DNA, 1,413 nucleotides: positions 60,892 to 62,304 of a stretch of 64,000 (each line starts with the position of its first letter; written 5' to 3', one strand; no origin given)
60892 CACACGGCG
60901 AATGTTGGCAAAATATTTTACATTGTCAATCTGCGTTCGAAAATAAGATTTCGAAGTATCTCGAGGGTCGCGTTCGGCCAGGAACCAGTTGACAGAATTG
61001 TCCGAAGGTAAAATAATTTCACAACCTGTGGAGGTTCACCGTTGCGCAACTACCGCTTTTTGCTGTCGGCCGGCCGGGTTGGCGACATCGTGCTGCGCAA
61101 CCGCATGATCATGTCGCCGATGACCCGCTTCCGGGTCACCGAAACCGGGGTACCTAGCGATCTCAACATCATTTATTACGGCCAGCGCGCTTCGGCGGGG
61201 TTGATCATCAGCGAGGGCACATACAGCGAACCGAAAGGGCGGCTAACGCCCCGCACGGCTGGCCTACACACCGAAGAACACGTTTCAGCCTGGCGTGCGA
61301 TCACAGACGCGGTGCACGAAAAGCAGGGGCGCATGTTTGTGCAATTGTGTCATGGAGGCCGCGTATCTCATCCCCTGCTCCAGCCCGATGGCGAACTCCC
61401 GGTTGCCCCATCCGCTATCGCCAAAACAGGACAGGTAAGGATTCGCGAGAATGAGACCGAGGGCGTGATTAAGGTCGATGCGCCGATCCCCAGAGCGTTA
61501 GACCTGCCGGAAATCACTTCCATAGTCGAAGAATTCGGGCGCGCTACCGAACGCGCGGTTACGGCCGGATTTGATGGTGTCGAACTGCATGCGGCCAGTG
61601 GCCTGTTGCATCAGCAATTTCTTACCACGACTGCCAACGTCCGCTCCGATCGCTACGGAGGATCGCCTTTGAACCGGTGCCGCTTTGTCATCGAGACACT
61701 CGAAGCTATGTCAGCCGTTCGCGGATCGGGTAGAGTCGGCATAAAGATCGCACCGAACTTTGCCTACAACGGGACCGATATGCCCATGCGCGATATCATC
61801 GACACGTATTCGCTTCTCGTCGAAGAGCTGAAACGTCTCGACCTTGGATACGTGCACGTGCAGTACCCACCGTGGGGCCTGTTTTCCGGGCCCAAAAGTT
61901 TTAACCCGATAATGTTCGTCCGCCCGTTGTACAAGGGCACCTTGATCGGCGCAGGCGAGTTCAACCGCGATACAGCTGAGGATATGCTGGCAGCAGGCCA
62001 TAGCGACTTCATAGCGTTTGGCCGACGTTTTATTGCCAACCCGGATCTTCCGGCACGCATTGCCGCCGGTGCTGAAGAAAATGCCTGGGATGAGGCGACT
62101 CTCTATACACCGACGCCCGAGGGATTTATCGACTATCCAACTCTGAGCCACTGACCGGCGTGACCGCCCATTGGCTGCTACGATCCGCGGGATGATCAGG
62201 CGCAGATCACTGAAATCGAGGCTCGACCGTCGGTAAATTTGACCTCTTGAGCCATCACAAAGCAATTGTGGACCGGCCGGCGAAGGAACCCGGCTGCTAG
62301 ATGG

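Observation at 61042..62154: Old Yellow Enzyme lacking both the catalytic Tyr and the Asn, co-regulated with a canonical paralog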

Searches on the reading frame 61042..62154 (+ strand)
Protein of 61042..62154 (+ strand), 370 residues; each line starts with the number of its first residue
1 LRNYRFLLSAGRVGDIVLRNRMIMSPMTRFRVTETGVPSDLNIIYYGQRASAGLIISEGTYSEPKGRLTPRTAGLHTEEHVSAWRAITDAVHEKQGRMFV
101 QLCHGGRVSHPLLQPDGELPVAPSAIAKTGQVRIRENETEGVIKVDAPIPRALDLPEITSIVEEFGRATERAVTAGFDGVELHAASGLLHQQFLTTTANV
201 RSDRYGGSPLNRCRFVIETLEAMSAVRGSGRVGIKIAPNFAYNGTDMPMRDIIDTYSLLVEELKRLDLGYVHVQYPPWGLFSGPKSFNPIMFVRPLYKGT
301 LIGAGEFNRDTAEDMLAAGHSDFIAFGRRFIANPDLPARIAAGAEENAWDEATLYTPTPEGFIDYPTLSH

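Call 3: search_protein_families(library=pfam, proteins=[window:61042-62154:+])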
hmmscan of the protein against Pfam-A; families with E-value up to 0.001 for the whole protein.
window:61042-62154:+ (370 aa): 1 family
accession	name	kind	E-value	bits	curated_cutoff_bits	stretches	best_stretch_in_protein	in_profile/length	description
PF00724.26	Oxidored_FMN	-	1.2e-71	242.2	27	1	13-346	8-341/342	NADH:flavin oxidoreductase / NADH oxidase family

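Call 4: search_solved_structures(query=window:61042-62154:+, show_alignments=3)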
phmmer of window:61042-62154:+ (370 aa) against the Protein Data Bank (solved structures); distinct sequences matched with E-value up to 0.001: 138 (the best 60 are shown).
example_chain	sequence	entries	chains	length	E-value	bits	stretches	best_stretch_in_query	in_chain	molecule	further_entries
6s32_A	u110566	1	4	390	2.7e-90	306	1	7-368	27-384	NADH:flavin oxidoreductase/NADH oxidase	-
6uff_A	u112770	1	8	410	1.2e-88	300.5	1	7-368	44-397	Ene-reductase 1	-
7bo0_A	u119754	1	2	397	1.5e-88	300.3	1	13-368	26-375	NADPH2 dehydrogenase-like protein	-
6s31_A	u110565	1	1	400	1.5e-88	300.2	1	13-368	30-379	NADPH2 dehydrogenase-like protein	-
6s0g_B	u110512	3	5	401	1.5e-88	300.2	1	13-368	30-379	NADPH2 dehydrogenase-like protein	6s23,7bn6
9qgc_D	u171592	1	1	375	2.5e-88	299.5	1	7-368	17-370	All1865 protein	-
9qgd_D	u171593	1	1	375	2.5e-88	299.5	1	7-368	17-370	All1865 protein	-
9qgb_A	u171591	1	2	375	2.5e-88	299.5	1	7-368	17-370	All1865 protein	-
9qgf_A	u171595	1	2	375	3.2e-88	299.1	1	7-368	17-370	All1865 protein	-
9qge_A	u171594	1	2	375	2.3e-87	296.4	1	7-368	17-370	All1865 protein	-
8bpq_A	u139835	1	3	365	3e-80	272.9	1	7-368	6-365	N-ethylmaleimide reductase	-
8bpp_A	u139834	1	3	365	4.1e-80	272.5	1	7-368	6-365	N-ethylmaleimide reductase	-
2r14_A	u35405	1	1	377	3.8e-79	269.3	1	12-369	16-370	Morphinone reductase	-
3gx9_A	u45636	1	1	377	4e-79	269.2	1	12-369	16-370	Morphinone reductase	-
3p62_A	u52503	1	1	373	2.3e-78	266.7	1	9-370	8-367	Pentaerythritol tetranitrate reductase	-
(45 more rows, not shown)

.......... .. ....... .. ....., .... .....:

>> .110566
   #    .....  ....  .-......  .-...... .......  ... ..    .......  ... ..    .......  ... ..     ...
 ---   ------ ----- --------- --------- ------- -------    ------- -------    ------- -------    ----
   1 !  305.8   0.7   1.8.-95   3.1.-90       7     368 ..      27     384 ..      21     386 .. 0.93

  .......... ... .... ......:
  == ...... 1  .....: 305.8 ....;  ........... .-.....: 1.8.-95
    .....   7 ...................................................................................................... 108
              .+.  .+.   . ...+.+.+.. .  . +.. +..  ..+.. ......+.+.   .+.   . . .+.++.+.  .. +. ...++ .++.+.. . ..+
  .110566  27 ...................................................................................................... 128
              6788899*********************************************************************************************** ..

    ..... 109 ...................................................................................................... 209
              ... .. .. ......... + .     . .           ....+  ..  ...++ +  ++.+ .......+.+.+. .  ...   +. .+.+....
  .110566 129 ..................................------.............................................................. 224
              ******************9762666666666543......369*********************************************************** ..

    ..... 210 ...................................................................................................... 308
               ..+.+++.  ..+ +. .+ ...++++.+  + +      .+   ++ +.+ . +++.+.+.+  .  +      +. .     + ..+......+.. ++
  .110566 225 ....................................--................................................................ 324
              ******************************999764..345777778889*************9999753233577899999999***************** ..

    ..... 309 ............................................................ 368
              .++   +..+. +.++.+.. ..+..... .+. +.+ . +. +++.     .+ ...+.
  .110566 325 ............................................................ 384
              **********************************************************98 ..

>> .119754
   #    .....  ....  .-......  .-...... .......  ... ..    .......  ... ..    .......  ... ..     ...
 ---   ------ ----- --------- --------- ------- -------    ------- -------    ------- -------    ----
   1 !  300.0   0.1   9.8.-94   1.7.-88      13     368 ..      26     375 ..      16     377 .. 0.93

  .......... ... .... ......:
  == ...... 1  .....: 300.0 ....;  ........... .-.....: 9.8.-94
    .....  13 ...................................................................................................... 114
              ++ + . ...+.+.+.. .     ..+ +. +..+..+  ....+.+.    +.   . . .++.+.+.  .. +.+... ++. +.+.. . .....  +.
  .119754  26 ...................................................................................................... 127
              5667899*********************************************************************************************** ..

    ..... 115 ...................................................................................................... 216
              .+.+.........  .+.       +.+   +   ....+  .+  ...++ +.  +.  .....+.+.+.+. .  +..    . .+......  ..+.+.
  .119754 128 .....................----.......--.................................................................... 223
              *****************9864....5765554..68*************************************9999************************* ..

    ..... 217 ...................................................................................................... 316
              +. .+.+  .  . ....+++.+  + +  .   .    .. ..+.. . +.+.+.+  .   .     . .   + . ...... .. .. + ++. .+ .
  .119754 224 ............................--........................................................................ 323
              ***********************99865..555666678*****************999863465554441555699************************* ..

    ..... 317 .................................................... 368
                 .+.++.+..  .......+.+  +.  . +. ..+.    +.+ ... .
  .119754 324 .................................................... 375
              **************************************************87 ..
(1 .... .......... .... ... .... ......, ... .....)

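Call 5: find_homologous_proteins(query=window:61042-62154:+, max_evalue=1e-30)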
Query window:61042-62154:+ (370 aa): 7999 proteins with E <= 1e-30 among 8000 candidates; the best 120 are listed.
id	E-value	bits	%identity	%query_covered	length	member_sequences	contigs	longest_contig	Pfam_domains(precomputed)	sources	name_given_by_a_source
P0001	8.8e-249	842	100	100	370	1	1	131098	PF00724.27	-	-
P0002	2.4e-195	667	78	99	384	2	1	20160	PF00724.27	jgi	-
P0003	4.8e-186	636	77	98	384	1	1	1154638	PF00724.27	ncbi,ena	-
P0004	2.9e-183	627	75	100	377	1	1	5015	PF00724.27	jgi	jgi:N-ethylmaleimide reductase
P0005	8.5e-175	599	72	99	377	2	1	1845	PF00724.27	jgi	jgi:N-ethylmaleimide reductase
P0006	1.2e-174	598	72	98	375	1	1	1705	PF00724.27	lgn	-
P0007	6.7e-172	589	75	91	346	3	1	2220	PF00724.27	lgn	-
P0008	2.0e-170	585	71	98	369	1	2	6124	PF00724.27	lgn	-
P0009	1.6e-162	558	67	99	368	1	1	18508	PF00724.27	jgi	jgi:N-ethylmaleimide reductase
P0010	7.9e-158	543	68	94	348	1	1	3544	PF00724.27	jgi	jgi:N-ethylmaleimide reductase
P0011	5.9e-153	527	64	99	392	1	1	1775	PF00724.27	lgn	-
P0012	1.2e-146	506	62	99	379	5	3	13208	PF00724.27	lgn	-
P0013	5.2e-146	504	64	99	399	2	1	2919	PF00724.27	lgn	-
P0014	1.4e-144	499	62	98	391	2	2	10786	PF00724.27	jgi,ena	jgi:N-ethylmaleimide reductase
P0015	7.2e-142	491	61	99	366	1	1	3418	PF00724.27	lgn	-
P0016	1.2e-141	490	60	99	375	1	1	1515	PF00724.27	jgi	-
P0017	2.7e-136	472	62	93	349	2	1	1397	PF00724.27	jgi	jgi:N-ethylmaleimide reductase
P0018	3.0e-129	449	55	99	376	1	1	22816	PF00724.27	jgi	-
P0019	3.0e-128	446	56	99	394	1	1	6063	PF00724.27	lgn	-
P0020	8.9e-128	444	60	94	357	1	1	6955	PF00724.27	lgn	-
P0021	2.1e-123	430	53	99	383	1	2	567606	PF00724.27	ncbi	ncbi:MAG: alkene reductase [Erythrobacter sp.]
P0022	1.5e-122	427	57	94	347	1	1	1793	PF00724.27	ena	-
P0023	2.3e-122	426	54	99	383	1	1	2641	PF00724.27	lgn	-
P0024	2.6e-122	426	70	73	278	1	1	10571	PF00724.27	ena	-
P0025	3.6e-122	426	52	99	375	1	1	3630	PF00724.27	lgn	-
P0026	1.0e-121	424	54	100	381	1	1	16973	PF00724.27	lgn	-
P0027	7.6e-121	421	52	99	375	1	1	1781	PF00724.27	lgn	-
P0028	9.4e-121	421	52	99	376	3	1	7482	PF00724.27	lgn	-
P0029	7.3e-118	412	56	97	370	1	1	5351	PF00724.27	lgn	-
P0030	9.7e-118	411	51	100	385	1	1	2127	PF00724.27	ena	-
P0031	1.7e-117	410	56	97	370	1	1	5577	PF00724.27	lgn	-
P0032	4.3e-115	402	52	99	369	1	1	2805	PF00724.27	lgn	-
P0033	6.0e-114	399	50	98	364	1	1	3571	PF00724.27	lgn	-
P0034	2.1e-111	390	53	98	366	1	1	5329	PF00724.27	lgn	-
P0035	2.7e-110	387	51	98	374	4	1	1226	PF00724.27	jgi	jgi:N-ethylmaleimide reductase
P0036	2.0e-108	380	52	96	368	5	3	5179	PF00724.27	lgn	-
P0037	6.7e-105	369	51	90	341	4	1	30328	PF00724.27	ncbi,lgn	-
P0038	4.0e-101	357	49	96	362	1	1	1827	PF00724.27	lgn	-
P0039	9.8e-99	349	49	98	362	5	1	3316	PF00724.27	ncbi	-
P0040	1.4e-98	348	50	96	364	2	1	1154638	PF00724.27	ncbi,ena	-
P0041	2.2e-97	344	49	98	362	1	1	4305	PF00724.27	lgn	-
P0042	8.8e-97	342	49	97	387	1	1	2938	PF00724.27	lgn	-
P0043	9.0e-97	342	50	99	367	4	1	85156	PF00724.27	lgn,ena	-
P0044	1.5e-96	341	49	100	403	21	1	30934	PF00724.27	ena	-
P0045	1.7e-96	341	49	99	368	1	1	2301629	PF00724.27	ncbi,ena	-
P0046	2.4e-96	341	47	99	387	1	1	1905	PF00724.27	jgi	jgi:N-ethylmaleimide reductase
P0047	3.2e-96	340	48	96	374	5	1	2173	PF00724.27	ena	-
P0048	4.5e-96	340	50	96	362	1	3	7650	PF00724.27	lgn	-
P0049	5.2e-96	340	47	98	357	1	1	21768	PF00724.27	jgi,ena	-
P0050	8.2e-96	339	47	96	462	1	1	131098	PF00724.27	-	-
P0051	1.2e-95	338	45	100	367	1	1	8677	PF00724.27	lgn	-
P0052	1.3e-95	338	48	100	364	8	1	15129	PF00724.27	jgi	jgi:N-ethylmaleimide reductase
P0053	2.5e-95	337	47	100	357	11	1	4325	PF00724.27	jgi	jgi:N-ethylmaleimide reductase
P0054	5.0e-95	336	49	96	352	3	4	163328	PF00724.27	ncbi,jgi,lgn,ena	-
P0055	6.1e-95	336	49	98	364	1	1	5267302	PF00724.27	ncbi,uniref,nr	ncbi:alkene reductase [Paludisphaera mucosa]|uniref:Alkene reductase n=1 Tax=Paludisphaera mucosa Ta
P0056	1.1e-94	335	47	99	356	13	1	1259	PF00724.27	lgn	-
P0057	1.3e-94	335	47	96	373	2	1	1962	PF00724.27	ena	-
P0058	1.6e-94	335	48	98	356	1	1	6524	PF00724.27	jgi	jgi:N-ethylmaleimide reductase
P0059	2.0e-94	334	48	96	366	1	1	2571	PF00724.27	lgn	-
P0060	2.0e-94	334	48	98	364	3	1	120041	PF00724.27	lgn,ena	-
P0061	2.3e-94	334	47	98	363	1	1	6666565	PF00724.27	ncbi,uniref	ncbi:alkene reductase [Paludibaculum fermentans]|uniref:alkene reductase n=1 Tax=Paludibaculum ferme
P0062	2.3e-94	334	47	98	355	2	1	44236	PF00724.27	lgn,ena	-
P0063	2.5e-94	334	47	98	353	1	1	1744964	PF00724.27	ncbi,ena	-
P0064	2.8e-94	334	48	98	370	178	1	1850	PF00724.27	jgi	jgi:N-ethylmaleimide reductase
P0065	2.9e-94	334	47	98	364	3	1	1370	PF00724.27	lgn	-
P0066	4.0e-94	333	49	98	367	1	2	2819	PF00724.27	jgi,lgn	jgi:N-ethylmaleimide reductase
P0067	4.4e-94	333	45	98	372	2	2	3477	PF00724.27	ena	-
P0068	4.9e-94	333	46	99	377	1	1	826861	PF00724.27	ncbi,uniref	ncbi:alkene reductase [Nitrospira sp. NS4]|uniref:alkene reductase n=1 Tax=Nitrospira sp. NS4 TaxID=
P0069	6.0e-94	333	49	98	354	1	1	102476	PF00724.27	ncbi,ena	ncbi:alkene reductase [Pseudomonas sp. SDO52101_S400]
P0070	6.4e-94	333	49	98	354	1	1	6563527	PF00724.27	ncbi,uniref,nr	ncbi:alkene reductase [Pseudomonas gozinkensis]|uniref:alkene reductase n=1 Tax=Pseudomonas gozinken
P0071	7.2e-94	333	46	99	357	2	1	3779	PF00724.27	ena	-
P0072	8.4e-94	332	48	98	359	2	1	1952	PF00724.27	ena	-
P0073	8.8e-94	332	46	98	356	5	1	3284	PF00724.27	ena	-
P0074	9.6e-94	332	49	98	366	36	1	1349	PF00724.27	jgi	jgi:N-ethylmaleimide reductase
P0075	9.7e-94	332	50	97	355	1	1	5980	PF00724.27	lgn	-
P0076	9.9e-94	332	49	98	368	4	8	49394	PF00724.27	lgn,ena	-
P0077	1.2e-93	332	49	98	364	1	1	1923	PF00724.27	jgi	-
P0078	1.2e-93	332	49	98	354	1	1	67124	PF00724.27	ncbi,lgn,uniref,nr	ncbi:alkene reductase [Pseudomonas pharyngis]|uniref:alkene reductase n=1 Tax=Pseudomonas pharyngis 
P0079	1.3e-93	332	48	98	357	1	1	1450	PF00724.27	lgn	-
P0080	1.4e-93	332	46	99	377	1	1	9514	PF00724.27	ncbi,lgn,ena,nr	ncbi:MAG TPA: alkene reductase [Nitrospira sp.]|nr:alkene reductase [Nitrospira sp.]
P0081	1.6e-93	332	48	98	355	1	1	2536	PF00724.27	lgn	-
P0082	1.6e-93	331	48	100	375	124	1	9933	PF00724.27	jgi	jgi:N-ethylmaleimide reductase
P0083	1.8e-93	331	47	100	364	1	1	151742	PF00724.27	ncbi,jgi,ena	jgi:N-ethylmaleimide reductase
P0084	1.8e-93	331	47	98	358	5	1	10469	PF00724.27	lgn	-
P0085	1.8e-93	331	49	98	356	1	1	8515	PF00724.27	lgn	-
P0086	2.3e-93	331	47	98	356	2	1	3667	PF00724.27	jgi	-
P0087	3.1e-93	331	49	98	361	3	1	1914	PF00724.27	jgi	jgi:N-ethylmaleimide reductase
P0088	3.6e-93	330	47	98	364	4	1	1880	PF00724.27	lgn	-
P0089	3.7e-93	330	48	98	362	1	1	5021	PF00724.27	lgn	-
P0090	4.3e-93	330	47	98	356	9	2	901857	PF00724.27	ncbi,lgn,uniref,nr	ncbi:N-ethylmaleimide reductase [Burkholderia latens]|uniref:alkene reductase n=1 Tax=Burkholderia l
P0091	4.9e-93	330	46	99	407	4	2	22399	PF00724.27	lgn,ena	-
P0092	5.2e-93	330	47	98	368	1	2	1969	PF00724.27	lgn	-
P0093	5.3e-93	330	49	98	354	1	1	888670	PF00724.27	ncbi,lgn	ncbi:alkene reductase [Pseudomonas syringae]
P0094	5.6e-93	330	48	98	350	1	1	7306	PF00724.27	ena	-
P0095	5.6e-93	330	47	98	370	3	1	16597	PF00724.27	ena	-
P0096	5.9e-93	330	48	96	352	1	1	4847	PF00724.27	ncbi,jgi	jgi:N-ethylmaleimide reductase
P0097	6.3e-93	330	47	98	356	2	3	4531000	PF00724.27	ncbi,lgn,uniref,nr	ncbi:alkene reductase [Paraburkholderia caffeinilytica]|uniref:Alkene reductase n=1 Tax=Paraburkhold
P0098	6.6e-93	329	48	98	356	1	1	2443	PF00724.27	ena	-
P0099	7.1e-93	329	48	98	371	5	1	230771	PF00724.27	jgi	jgi:N-ethylmaleimide reductase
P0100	7.2e-93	329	48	98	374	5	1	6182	PF00724.27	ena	-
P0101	7.7e-93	329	48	98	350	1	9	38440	PF00724.27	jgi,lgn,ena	-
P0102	8.9e-93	329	48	98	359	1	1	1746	PF00724.27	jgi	-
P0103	9.9e-93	329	45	99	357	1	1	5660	PF00724.27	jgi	jgi:N-ethylmaleimide reductase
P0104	9.9e-93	329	47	98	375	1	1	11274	PF00724.27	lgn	-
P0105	1.0e-92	329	48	98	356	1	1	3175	PF00724.27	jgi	jgi:N-ethylmaleimide reductase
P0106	1.0e-92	329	48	98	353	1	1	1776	PF00724.27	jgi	jgi:N-ethylmaleimide reductase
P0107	1.1e-92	329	48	98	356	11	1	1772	PF00724.27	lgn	-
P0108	1.2e-92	329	46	99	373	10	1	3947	PF00724.27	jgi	jgi:N-ethylmaleimide reductase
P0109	1.2e-92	329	49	96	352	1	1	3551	PF00724.27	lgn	-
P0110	1.3e-92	328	47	98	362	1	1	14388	PF00724.27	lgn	-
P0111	1.4e-92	328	48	98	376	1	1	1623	PF00724.27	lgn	-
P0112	1.6e-92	328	45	99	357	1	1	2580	PF00724.27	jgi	jgi:N-ethylmaleimide reductase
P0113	1.7e-92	328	45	99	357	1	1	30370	PF00724.27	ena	-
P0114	1.8e-92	328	48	98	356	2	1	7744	PF00724.27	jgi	jgi:N-ethylmaleimide reductase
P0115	1.9e-92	328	48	96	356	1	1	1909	PF00724.27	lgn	-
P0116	1.9e-92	328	48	98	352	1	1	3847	PF00724.27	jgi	jgi:N-ethylmaleimide reductase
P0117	2.0e-92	328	48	98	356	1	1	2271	PF00724.27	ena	-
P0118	2.1e-92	328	45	99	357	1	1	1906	PF00724.27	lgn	-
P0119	2.1e-92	328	49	98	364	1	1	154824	PF00724.27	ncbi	ncbi:MAG: alkene reductase [Gemmataceae bacterium]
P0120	2.1e-92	328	49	96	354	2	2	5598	PF00724.27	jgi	jgi:N-ethylmaleimide reductase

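Call 10: find_encoding_contigs(protein=P0003, flank=10000, max_places=3)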
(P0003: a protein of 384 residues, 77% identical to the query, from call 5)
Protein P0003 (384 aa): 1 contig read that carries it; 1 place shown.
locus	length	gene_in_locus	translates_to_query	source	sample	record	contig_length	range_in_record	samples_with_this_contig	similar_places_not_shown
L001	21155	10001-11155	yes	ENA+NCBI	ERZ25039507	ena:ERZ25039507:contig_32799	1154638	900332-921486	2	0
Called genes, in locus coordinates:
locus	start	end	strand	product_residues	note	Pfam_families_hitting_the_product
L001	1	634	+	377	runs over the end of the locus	PF12146:Hydrolase_4 (faint)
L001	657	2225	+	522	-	PF00501:AMP-binding, PF13193:AMP-binding_C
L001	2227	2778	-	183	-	PF12802:MarR_2 (faint)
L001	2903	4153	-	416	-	PF08028:Acyl-CoA_dh_2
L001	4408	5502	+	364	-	PF00724:Oxidored_FMN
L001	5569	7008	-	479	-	PF00078:RVT_1, PF08388:GIIM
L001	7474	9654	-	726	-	PF07715:Plug, PF00593:TonB_dep_Rec_b-barrel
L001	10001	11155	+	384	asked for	PF00724:Oxidored_FMN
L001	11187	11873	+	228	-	PF02798:GST_N, PF13417:GST_N_3 (weak), PF13409:GST_N_2, PF00043:GST_C, PF13410:GST_C_2 (faint)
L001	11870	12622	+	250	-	-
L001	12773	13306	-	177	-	PF13577:SnoaL_4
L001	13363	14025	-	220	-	PF02627:CMD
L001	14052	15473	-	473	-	PF00890:FAD_binding_2, PF01134:GIDA (faint), PF01266:DAO, PF01946:Thi4 (faint), PF03486:HI0933_like, PF07992:Pyr_redox_2, PF12831:FAD_oxidored, PF13450:NAD_binding_8 (weak)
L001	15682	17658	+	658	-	PF00724:Oxidored_FMN, PF00070:Pyr_redox (faint), PF07992:Pyr_redox_2, PF12831:FAD_oxidored (weak), PF13450:NAD_binding_8 (weak)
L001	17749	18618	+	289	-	PF13714:PEP_mutase, PF00463:ICL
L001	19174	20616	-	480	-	-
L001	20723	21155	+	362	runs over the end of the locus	-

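Call 12: find_encoding_contigs(protein=P0002, flank=10000, max_places=3)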
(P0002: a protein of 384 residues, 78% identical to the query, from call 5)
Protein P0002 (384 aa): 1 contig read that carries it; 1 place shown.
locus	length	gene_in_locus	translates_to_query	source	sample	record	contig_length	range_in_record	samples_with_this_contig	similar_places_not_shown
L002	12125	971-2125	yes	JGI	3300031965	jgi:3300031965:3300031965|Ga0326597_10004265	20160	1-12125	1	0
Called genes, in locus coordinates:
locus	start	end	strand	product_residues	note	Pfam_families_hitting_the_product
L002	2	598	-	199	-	?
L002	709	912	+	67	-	-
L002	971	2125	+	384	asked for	PF00724:Oxidored_FMN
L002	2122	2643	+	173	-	PF03653:UPF0093 (weak)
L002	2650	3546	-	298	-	PF00682:HMGL-like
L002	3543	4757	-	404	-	PF02515:CoA_transf_3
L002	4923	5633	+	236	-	PF02798:GST_N, PF13417:GST_N_3, PF13409:GST_N_2, PF00043:GST_C (weak)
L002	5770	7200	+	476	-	PF00890:FAD_binding_2, PF01134:GIDA (faint), PF01266:DAO, PF03486:HI0933_like (weak), PF05834:Lycopene_cycl (faint), PF07992:Pyr_redox_2 (weak), PF12831:FAD_oxidored, PF13450:NAD_binding_8 (weak), +1 more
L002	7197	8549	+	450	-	PF03137:OATP (faint), PF07690:MFS_1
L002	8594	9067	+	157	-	PF11578:DUF3237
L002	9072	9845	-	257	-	PF00596:Aldolase_II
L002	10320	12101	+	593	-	PF05203:Hom_end_hint (weak), PF07591:PT-HINT (faint)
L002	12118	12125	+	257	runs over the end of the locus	-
